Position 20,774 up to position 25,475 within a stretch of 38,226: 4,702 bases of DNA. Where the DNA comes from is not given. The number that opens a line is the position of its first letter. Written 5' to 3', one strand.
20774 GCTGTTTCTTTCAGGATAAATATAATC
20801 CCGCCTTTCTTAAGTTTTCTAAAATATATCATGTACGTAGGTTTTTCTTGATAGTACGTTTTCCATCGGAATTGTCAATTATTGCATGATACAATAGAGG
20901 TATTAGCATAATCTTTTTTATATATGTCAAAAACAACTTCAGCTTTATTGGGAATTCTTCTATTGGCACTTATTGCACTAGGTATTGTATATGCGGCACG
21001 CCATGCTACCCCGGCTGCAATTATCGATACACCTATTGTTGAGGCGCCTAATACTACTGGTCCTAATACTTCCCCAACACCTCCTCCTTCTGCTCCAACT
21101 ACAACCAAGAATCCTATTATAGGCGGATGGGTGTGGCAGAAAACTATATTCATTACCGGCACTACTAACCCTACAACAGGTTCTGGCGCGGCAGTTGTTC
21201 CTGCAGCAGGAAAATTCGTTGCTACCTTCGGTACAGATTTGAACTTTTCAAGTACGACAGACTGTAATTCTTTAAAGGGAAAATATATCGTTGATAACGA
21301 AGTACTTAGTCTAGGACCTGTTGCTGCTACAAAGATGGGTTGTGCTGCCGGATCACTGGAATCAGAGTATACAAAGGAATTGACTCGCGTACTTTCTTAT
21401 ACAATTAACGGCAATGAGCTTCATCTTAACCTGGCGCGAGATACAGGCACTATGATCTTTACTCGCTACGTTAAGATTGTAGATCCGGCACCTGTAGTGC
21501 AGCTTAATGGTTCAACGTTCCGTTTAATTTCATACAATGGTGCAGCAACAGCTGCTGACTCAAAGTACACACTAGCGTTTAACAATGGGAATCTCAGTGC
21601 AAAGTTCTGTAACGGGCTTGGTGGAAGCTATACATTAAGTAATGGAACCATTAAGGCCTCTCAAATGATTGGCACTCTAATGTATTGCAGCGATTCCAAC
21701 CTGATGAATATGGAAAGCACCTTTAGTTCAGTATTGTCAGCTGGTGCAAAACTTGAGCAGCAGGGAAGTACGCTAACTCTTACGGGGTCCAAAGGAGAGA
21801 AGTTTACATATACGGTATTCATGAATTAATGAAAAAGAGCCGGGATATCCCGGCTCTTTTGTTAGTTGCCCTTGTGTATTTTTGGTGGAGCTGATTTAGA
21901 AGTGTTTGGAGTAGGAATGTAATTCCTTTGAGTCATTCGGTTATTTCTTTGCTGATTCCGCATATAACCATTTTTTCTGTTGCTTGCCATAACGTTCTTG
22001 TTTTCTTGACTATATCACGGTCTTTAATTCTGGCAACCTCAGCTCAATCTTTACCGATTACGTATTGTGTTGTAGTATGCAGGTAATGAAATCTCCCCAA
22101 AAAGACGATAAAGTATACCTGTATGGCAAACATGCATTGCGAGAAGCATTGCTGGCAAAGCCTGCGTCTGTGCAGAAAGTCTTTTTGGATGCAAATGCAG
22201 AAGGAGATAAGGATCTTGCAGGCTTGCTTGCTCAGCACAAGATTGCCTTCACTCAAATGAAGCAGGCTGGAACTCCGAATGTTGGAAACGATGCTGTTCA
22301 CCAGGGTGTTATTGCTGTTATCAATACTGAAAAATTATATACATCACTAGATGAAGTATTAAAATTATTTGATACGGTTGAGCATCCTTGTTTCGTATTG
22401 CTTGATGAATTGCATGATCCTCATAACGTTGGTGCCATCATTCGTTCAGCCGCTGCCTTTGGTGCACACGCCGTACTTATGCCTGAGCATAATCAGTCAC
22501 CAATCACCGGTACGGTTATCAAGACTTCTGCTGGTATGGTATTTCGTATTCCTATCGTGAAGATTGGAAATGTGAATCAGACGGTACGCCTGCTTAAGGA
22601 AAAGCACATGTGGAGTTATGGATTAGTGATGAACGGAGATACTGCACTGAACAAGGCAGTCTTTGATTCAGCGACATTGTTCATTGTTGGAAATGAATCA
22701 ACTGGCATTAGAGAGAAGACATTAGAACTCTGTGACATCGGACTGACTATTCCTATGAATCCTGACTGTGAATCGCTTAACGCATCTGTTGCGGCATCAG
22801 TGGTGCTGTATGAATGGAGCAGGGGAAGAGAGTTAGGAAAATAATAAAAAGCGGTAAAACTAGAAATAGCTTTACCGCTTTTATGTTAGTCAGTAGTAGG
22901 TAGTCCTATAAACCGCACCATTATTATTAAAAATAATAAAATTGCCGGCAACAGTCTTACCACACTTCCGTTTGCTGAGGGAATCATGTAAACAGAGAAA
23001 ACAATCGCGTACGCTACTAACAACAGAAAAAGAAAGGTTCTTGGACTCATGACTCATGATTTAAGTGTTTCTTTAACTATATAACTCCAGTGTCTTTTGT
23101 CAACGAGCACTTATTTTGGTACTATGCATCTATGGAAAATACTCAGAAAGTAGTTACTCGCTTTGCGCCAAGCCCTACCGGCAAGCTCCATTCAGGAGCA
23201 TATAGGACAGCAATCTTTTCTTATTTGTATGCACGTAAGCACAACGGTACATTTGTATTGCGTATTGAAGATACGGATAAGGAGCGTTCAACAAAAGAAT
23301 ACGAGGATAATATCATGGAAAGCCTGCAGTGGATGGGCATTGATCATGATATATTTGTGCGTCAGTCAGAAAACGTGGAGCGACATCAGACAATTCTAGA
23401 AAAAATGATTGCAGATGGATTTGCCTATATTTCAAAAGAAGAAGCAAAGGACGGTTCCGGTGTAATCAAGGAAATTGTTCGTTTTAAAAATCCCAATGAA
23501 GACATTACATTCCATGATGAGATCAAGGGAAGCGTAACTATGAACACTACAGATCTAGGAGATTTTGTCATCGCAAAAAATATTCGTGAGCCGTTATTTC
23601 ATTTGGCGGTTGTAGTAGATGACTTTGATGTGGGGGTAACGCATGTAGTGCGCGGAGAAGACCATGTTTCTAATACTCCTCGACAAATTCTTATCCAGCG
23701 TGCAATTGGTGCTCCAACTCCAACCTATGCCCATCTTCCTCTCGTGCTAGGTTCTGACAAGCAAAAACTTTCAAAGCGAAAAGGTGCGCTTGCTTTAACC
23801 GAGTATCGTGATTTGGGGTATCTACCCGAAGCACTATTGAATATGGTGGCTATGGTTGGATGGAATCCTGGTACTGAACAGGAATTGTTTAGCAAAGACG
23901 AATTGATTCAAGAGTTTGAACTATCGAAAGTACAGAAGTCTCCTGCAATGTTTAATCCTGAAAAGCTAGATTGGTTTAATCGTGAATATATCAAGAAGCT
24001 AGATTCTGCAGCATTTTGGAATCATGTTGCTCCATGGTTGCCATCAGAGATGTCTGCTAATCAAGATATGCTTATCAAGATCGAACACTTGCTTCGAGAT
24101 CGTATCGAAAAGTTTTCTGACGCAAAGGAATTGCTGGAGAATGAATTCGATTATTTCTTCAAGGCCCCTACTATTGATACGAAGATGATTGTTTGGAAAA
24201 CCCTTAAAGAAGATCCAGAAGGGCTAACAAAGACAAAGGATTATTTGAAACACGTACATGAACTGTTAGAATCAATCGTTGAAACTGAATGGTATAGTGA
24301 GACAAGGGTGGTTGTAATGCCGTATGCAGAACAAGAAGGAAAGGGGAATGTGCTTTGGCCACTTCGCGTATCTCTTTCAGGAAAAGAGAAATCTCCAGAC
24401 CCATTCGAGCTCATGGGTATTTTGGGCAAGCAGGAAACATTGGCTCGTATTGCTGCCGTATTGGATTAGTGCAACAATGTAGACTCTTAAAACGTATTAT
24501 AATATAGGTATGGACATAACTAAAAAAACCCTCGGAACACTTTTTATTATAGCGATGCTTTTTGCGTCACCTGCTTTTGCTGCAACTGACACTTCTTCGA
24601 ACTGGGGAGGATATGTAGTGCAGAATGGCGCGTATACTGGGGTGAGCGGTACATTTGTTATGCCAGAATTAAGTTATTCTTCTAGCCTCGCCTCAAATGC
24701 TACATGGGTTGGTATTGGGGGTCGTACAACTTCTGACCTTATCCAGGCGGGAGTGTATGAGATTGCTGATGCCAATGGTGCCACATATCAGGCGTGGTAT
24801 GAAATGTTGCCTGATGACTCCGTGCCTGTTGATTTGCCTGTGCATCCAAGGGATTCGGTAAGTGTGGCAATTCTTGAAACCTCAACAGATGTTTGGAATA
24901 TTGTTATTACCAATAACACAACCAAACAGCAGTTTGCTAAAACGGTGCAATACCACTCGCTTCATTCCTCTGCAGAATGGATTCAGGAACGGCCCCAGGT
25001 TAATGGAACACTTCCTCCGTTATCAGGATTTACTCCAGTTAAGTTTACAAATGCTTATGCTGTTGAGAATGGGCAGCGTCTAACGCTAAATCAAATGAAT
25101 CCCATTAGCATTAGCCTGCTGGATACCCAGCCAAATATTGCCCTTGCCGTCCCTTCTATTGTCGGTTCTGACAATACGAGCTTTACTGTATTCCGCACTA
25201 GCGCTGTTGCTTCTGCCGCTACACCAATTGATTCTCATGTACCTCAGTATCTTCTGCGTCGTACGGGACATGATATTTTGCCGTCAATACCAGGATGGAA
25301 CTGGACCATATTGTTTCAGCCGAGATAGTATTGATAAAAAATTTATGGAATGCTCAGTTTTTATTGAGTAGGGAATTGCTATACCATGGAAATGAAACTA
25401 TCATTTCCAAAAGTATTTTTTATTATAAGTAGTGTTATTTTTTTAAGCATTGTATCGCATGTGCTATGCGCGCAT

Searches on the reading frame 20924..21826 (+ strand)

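Call 6: search_protein_families(library=pfam, proteins=[window:20924-21826:+], max_evalue=0.01)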
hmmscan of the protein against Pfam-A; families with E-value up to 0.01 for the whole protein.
window:20924-21826:+ (301 aa): 1 family
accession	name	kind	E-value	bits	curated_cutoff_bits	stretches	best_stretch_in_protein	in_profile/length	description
PF03724.22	META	-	6.7e-34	116.6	24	2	193-293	3-104/109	META domain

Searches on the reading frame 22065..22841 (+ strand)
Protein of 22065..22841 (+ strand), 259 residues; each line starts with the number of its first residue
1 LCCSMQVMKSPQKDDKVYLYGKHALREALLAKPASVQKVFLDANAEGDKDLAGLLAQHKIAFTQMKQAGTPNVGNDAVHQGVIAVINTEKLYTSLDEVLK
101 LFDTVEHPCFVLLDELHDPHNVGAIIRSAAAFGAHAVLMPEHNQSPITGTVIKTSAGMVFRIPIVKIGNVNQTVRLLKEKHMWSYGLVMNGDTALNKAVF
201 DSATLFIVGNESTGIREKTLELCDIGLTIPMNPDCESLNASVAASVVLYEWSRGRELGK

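Call 6: search_protein_families(library=pfam, proteins=[window:22065-22841:+], max_evalue=0.01)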
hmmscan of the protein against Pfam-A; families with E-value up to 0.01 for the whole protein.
window:22065-22841:+ (259 aa): 2 families
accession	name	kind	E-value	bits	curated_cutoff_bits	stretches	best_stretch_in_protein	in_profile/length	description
PF00588.24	SpoU_methylase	-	1e-38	133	29.7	1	110-249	3-142/142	SpoU rRNA Methylase family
PF08032.17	SpoU_sub_bind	-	4e-08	33.9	22.8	1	18-88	1-72/76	RNA 2'-O ribose methyltransferase substrate binding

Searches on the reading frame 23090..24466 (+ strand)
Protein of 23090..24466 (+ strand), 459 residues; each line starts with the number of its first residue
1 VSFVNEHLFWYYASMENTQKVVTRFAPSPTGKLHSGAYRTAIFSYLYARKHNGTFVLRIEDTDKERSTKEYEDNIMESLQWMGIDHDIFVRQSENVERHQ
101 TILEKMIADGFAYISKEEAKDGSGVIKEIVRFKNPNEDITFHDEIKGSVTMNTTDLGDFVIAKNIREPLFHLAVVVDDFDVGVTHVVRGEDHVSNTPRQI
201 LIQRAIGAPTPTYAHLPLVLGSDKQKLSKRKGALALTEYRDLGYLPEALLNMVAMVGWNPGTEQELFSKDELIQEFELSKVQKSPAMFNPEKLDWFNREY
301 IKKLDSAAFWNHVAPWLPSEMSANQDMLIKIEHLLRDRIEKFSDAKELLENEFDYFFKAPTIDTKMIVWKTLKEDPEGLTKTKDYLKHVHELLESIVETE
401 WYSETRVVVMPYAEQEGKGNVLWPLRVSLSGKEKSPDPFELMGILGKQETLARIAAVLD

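Call 6: search_protein_families(library=pfam, proteins=[window:23090-24466:+], max_evalue=0.01)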
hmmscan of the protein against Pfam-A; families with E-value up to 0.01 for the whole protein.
window:23090-24466:+ (459 aa): 2 families
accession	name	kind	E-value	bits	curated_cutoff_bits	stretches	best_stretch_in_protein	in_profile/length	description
PF00749.27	tRNA-synt_1c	-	2.6e-82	276.7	23.4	2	124-295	140-314/314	tRNA synthetases class I (E and Q), catalytic domain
PF19269.4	Anticodon_2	-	4.8e-20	72.8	23.6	1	310-457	3-140/141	Anticodon binding domain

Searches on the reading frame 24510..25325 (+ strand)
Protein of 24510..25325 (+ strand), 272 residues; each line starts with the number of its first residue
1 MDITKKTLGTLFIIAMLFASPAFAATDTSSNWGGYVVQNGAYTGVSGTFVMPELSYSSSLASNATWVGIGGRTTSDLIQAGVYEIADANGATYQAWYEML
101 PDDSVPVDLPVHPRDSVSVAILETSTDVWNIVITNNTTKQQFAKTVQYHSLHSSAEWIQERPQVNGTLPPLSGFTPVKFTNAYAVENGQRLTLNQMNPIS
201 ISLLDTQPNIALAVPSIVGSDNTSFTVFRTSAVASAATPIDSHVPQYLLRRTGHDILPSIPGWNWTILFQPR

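Call 6: search_protein_families(library=pfam, proteins=[window:24510-25325:+], max_evalue=0.01)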
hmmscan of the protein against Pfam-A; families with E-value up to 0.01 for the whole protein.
window:24510-25325:+ (272 aa): 1 family
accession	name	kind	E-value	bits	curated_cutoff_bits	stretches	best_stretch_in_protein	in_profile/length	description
PF01828.24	Peptidase_A4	-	3.6e-38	131.5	22.3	1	30-218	1-197/206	Peptidase A4 family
